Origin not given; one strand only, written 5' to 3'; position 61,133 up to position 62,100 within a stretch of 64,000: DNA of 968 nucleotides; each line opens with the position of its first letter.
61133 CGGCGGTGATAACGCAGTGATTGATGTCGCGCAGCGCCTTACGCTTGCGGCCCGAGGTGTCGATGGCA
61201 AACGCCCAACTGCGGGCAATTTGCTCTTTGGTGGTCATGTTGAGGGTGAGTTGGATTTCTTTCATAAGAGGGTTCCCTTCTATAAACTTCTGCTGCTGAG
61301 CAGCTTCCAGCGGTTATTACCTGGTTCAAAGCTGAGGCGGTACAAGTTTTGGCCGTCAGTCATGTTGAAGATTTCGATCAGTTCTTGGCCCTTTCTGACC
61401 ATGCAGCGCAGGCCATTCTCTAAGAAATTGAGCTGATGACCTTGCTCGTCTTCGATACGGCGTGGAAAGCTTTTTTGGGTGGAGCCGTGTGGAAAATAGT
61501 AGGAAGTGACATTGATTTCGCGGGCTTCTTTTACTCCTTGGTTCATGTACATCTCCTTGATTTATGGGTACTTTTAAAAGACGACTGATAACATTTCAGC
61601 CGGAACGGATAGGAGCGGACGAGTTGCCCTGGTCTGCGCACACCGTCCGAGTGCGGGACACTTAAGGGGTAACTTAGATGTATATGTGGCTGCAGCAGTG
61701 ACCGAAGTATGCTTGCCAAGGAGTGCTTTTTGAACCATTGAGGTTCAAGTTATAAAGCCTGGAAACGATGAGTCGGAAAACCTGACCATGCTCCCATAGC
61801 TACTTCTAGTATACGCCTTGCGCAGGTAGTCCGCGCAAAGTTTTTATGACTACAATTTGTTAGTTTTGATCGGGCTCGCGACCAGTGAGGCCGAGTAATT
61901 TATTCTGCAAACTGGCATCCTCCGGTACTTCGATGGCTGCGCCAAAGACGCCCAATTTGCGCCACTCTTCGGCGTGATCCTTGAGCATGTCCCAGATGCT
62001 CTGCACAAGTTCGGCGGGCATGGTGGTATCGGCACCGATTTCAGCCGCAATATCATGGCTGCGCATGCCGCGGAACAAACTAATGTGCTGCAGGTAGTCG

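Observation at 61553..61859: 307-nt ORF-free structured region ending in a plus-strand-only terminator: candidate ncRNA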

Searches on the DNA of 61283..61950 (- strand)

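Call 4: search_rna_families(source=window, start=61450, end=61950, threshold=evalue, max_evalue=10, show_alignments=3)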
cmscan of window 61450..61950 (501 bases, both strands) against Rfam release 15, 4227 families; matches with E-value up to 10: 0.
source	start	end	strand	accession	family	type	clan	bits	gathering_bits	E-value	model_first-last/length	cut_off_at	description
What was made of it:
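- On Any Rfam 15 family (4227 covariance models): 61450-61950 at E <= 10: no match (call 4).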

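Call 45: build_rna_model(alignment_id=A4, structure=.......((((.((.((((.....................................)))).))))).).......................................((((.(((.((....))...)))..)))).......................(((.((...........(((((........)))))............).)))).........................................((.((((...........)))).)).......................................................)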
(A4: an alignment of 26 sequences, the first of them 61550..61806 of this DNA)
Model R1 built from alignment A4 (26 sequences, 333 columns); structure: as given.
model positions 237; base pairs 35; branch points 3; effective number of sequences 5.18; information 0.59 bits per position. Calibrated on 0.2 Mb of random sequence (short: E-values are rough).
structure used (alignment columns):
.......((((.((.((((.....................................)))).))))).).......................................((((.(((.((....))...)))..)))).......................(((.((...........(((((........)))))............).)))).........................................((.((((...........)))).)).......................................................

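Call 46: search_with_rna_model(model_id=R1, sources=[window, L002, L003, L004, L005, L006, L007, L008, L009, L010, L011, L012, L013, L014, L015, L016, L017, L018, L019, L020, L021, L022, L023, L024, L025, L026, L027, L028, L029, L030, L032, L034, L035, L036, L037, L038], max_evalue=1, make_alignment=true)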
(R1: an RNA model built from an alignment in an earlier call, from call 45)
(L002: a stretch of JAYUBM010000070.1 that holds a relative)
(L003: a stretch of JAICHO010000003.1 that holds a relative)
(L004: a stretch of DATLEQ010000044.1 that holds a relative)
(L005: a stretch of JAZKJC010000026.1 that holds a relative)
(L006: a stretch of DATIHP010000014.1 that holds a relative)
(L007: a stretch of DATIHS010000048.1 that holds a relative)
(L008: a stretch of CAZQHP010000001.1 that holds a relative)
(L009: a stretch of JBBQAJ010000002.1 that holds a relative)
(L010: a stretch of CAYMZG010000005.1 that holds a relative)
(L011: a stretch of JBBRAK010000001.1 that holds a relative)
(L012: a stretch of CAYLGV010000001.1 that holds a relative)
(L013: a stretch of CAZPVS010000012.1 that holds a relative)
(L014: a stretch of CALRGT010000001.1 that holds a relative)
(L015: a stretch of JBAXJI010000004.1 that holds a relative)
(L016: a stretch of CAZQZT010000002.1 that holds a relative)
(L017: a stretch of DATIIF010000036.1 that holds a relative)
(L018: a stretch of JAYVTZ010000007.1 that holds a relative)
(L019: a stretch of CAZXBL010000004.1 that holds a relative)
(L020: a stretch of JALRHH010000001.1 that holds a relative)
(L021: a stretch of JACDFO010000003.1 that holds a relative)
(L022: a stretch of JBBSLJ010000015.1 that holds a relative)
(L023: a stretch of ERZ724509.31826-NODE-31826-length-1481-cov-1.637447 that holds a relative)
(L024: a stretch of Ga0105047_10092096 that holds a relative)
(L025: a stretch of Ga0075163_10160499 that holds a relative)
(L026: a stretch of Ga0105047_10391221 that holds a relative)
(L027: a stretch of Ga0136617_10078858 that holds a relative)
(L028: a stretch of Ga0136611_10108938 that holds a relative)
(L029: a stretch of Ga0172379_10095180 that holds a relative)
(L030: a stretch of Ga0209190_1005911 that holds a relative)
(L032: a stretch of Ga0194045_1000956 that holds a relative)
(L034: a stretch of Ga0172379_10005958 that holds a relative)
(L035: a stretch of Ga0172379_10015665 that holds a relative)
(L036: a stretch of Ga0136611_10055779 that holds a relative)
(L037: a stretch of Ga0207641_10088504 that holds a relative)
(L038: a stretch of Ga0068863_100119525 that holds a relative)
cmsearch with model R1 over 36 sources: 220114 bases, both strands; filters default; matches with E-value up to 1: 40.
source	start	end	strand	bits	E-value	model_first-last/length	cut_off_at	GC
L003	2766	3009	+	225.4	2e-54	1-237/237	no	0.45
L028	888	1137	+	208.5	3.2e-50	1-237/237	no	0.4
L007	2792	3036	+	207.1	7.2e-50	1-237/237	no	0.48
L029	788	1030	+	200.8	2.7e-48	1-237/237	no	0.43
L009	2758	2997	+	194.7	8.8e-47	1-237/237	no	0.41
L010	2726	2985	+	189.2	2e-45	1-237/237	no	0.48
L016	2750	2988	+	188.9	2.4e-45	1-237/237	no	0.43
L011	2751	2988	+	186.2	1.1e-44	1-237/237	no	0.42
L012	2731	2988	+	185.8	1.4e-44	1-237/237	no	0.48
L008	2757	2991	+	182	1.2e-43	1-237/237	no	0.45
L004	1724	1960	+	176.4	3.1e-42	1-237/237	no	0.45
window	61544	61807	-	169.1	2.1e-40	1-237/237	no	0.48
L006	2796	3036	+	168.3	3.3e-40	1-237/237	no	0.48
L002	1582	1847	+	167.2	5.9e-40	1-237/237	no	0.42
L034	1251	1485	+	164.7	2.6e-39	1-237/237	no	0.45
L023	158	431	+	161.9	1.2e-38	1-237/237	no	0.43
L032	498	740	+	157.1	1.9e-37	1-237/237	no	0.41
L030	1261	1503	+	156.2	3.2e-37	1-237/237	no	0.42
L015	2761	3003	+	155.5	4.8e-37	1-237/237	no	0.41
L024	619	886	+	153.5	1.5e-36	1-237/237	no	0.44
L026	850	1108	+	152.1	3.3e-36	1-237/237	no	0.41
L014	2761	3003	+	151.5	4.7e-36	1-237/237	no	0.42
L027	410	753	+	150.7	7.4e-36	1-237/237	no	0.44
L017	2756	2985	+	145.8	1.2e-34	1-237/237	no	0.43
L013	2756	2985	+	141.9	1.2e-33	1-237/237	no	0.48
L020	2797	3036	+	139.4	4.8e-33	1-237/237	no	0.42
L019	1807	2043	+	133.1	1.8e-31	1-237/237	no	0.44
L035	1279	1509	+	131.3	5e-31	1-237/237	no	0.43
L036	76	352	+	127.6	4.2e-30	1-237/237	no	0.45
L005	2769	2991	+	125.6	1.3e-29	1-237/237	no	0.4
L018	2740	2985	+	121.3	1.5e-28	1-237/237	no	0.44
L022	2558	2789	+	102.2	8.5e-24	7-216/237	no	0.45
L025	935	1172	+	92.1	2.8e-21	1-237/237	no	0.38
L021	2552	2767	+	77.1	1.5e-17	1-237/237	no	0.44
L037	16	372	+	41.3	1.1e-08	1-237/237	no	0.48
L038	547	903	+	41.3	1.1e-08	1-237/237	no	0.48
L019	4398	4544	-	23.3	0.00034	1-237/237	no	0.39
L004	1816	1858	-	12.6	0.16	1-237/237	no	0.44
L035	1363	1387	-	10.2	0.63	1-237/237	no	0.36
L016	2849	2866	-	9.8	0.81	1-237/237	no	0.28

Alignment A5: 40 matches aligned to the model, 617 columns, each read 5' to 3' on its own strand. Consensus structure (alignment columns), stored with it:
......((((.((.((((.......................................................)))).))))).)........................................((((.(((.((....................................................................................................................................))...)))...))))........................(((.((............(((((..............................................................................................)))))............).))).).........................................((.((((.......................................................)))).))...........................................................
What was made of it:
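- Tried and rejected: A second copy in the window: the full model finds none (call 46).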

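Call 47: search_with_rna_model(model_id=R1, sources=[window, L002, L003, L004, L006, L007, L008, L009, L010, L011, L012, L013, L014, L016, L017, L018, L019, L020, L023, L024, L025, L026, L028, L029, L032, L034, L035, L036], max_evalue=1e-15, make_alignment=true)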
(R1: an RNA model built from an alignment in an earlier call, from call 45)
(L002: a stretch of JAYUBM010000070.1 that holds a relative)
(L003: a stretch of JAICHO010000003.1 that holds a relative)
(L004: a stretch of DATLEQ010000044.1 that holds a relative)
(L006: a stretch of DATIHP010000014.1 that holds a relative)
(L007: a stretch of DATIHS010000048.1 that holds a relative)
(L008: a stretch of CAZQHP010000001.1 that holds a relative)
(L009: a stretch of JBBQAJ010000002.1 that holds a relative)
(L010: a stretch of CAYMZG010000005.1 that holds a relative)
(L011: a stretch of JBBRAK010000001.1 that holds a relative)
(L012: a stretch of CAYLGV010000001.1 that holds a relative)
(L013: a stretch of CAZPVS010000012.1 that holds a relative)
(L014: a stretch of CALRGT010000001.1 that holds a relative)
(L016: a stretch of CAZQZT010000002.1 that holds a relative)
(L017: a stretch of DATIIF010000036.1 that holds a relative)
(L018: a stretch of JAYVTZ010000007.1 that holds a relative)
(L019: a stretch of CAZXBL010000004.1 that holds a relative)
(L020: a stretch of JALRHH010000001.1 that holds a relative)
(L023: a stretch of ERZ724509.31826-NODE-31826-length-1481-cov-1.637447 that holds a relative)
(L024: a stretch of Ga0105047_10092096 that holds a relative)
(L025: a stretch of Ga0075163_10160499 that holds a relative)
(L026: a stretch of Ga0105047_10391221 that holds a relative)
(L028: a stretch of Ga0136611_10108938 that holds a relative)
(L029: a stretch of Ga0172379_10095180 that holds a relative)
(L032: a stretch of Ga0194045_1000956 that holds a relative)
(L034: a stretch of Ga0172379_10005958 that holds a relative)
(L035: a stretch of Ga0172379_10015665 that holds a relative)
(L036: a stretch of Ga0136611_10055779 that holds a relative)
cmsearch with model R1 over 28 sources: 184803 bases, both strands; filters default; matches with E-value up to 1e-15: 28.
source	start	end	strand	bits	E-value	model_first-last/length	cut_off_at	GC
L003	2766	3009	+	225.4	1.7e-54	1-237/237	no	0.45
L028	888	1137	+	208.5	2.7e-50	1-237/237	no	0.4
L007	2792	3036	+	207.1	6e-50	1-237/237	no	0.48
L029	788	1030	+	200.8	2.2e-48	1-237/237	no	0.43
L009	2758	2997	+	194.7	7.4e-47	1-237/237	no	0.41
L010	2726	2985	+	189.2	1.7e-45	1-237/237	no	0.48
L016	2750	2988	+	188.9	2e-45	1-237/237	no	0.43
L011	2751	2988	+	186.2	9.6e-45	1-237/237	no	0.42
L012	2731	2988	+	185.8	1.2e-44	1-237/237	no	0.48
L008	2757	2991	+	182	1e-43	1-237/237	no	0.45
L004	1724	1960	+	176.4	2.6e-42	1-237/237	no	0.45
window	61544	61807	-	169.1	1.7e-40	1-237/237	no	0.48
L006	2796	3036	+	168.3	2.7e-40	1-237/237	no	0.48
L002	1582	1847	+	167.2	4.9e-40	1-237/237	no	0.42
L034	1251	1485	+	164.7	2.2e-39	1-237/237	no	0.45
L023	158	431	+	161.9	1e-38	1-237/237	no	0.43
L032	498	740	+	157.1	1.6e-37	1-237/237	no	0.41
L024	619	886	+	153.5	1.3e-36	1-237/237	no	0.44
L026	850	1108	+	152.1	2.8e-36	1-237/237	no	0.41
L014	2761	3003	+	151.5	3.9e-36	1-237/237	no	0.42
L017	2756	2985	+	145.8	1e-34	1-237/237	no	0.43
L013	2756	2985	+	141.9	9.8e-34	1-237/237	no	0.48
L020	2797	3036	+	139.4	4.1e-33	1-237/237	no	0.42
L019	1807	2043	+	133.1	1.5e-31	1-237/237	no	0.44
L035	1279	1509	+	131.3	4.2e-31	1-237/237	no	0.43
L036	76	352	+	127.6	3.5e-30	1-237/237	no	0.45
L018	2740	2985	+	121.3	1.3e-28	1-237/237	no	0.44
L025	935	1172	+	92.1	2.3e-21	1-237/237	no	0.38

Alignment A6: 28 matches aligned to the model, 350 columns, each read 5' to 3' on its own strand. Consensus structure (alignment columns), stored with it:
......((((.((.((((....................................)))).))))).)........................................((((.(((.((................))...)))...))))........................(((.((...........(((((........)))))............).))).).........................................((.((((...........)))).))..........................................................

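Call 55: search_rna_families(sources=[L003, L007, L009, L010, L013, L014, L016, L019, L020, L022], threshold=evalue, max_evalue=1)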
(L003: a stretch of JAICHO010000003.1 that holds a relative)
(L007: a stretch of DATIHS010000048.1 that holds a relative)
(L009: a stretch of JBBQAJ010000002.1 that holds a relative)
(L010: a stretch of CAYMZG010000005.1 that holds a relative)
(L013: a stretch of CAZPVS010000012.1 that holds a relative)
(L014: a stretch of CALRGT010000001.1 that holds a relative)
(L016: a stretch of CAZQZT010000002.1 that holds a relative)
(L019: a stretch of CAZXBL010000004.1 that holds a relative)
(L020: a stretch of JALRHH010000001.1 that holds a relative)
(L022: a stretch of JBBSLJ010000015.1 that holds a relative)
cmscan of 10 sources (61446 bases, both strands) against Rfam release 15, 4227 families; matches with E-value up to 1: 1.
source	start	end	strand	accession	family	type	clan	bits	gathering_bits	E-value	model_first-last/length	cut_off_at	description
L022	2458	2513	+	RF00008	Hammerhead_3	Gene; ribozyme;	CL00010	33.6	48.5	0.0021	1-54/54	no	Hammerhead ribozyme (type III)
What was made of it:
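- On Any Rfam 15 family (4227 covariance models): Ten diverse homologous loci at E <= 1: nothing on the leader (call 55).
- On T-box leader: No match to the Rfam T-box model (part of the all-family scans) at E <= 10 (call 4) or in the homologues (call 55).
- Closest known: Riboswitches that sense damaged or unusual purines. Different: This RNA is about 200 nt with a different architecture and gives no model match (calls 4, 55).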

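Call 64: search_dna_similar(query=window:61544-61813:-, collection=phages, mode=distant, max_evalue=0.01)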
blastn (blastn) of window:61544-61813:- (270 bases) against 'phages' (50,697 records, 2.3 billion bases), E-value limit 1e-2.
No match.

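Call 65: search_dna_similar(query=window:61544-61813:-, collection=plasmids, mode=distant, max_evalue=0.01)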
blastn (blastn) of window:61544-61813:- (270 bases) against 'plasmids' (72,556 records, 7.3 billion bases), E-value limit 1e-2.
No match.
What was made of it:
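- Tried and rejected: blastn of the leader against phage and plasmid collections: no match (calls 64, 65).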

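Call 67: search_with_rna_model(model_id=R1, sources=[L039, L040, L041, L042, L043, L044, L045, L046, L047, L048, L049, L050, L051, L052, L053, L054, L055, L056, L057, L058, L059, L060, L061, L062, L063, L064, L065, L066, L067, L068, L069, L070, L071, L072, L073, L074, L075, L076, L077, L078, L079, L080, L081, L082, L083, L084, L085, L086, L087, L088, L089, L090, L091, L092, L093, L094, L095, L096, L097, L098, L099, L100, L101, L102, L103, L104, L105, L106, L107, L108, L109, L110, L111, L112, L113, L114, L115, L116, L117, L118], max_evalue=0.1)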
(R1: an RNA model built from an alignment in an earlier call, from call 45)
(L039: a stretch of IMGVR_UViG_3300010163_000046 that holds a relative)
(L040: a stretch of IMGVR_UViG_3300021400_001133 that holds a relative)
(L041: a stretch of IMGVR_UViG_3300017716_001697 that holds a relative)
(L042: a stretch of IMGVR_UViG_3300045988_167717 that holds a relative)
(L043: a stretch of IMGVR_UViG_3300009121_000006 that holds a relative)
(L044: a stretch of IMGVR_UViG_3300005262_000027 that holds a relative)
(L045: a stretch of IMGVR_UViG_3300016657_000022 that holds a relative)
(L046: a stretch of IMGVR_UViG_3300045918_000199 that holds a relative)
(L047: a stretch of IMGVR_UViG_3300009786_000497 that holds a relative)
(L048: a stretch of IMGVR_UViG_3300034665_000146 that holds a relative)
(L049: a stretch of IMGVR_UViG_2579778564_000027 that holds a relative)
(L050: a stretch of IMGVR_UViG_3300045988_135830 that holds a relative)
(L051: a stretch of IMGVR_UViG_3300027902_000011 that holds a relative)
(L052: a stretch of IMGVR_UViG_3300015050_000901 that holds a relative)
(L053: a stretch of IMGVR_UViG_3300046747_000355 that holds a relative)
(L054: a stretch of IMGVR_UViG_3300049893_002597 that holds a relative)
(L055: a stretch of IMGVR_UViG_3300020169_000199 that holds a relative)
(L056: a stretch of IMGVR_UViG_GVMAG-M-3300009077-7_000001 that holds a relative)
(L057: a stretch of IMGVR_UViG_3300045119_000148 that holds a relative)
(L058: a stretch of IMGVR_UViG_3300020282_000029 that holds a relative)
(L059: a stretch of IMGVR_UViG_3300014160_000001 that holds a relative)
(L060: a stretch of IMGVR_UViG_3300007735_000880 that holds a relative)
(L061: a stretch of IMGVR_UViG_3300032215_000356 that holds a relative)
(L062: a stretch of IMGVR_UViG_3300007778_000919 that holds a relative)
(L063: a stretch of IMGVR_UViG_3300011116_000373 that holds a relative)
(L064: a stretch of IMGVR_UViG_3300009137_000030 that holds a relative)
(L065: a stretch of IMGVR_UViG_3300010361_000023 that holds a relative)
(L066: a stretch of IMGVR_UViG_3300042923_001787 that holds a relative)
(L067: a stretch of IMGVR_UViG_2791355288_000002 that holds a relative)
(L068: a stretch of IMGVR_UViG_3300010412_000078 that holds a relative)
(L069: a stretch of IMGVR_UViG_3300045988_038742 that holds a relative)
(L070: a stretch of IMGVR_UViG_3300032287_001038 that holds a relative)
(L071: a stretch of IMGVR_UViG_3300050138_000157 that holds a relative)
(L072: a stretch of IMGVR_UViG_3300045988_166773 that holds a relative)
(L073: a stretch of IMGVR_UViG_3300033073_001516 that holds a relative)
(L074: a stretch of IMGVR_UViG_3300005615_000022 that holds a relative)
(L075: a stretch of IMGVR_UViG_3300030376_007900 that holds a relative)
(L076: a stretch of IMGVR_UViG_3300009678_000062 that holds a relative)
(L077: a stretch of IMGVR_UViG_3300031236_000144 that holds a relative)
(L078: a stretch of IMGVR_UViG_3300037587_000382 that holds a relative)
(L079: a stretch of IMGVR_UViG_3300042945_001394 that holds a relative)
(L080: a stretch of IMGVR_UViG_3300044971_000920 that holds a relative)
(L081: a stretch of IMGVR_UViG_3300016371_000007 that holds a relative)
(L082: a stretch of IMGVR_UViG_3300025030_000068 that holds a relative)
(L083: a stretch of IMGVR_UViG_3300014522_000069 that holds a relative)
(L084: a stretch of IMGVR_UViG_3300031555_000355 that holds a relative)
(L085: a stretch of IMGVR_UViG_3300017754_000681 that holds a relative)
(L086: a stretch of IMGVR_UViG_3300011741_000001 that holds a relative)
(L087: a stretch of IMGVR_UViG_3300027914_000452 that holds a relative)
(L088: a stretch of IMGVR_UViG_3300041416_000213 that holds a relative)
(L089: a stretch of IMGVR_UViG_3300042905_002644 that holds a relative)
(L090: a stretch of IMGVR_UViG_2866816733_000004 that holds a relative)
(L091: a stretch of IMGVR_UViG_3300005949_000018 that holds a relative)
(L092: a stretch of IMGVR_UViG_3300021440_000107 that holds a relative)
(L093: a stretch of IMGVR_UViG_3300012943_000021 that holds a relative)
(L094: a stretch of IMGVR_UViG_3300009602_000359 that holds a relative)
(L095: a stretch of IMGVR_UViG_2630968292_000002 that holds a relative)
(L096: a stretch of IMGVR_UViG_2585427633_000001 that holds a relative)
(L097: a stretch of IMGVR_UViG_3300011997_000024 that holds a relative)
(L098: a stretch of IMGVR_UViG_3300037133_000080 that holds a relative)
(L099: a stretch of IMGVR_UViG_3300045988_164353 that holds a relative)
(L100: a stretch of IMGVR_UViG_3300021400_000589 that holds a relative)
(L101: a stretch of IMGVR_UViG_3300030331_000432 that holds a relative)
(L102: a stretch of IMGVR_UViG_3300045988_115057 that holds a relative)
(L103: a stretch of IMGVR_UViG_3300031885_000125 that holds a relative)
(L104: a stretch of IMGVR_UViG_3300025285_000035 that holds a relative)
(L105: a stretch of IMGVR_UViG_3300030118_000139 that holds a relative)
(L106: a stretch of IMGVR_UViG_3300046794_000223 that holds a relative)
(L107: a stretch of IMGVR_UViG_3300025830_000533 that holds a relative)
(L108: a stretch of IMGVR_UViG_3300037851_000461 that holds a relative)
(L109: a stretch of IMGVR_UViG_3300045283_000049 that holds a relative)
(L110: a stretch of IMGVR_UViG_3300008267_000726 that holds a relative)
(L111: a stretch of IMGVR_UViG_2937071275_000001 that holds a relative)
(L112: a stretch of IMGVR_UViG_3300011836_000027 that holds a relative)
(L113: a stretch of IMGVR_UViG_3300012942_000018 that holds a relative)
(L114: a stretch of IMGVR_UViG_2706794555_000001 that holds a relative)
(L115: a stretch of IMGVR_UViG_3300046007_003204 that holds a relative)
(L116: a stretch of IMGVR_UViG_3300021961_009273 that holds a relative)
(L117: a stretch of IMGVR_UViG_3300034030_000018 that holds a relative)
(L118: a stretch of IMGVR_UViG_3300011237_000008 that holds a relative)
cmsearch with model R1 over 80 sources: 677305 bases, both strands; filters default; matches with E-value up to 0.1: 0.
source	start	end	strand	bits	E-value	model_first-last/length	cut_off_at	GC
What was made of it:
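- Model specificity: 0 hits in 677 kb of unrelated viral DNA (call 67).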
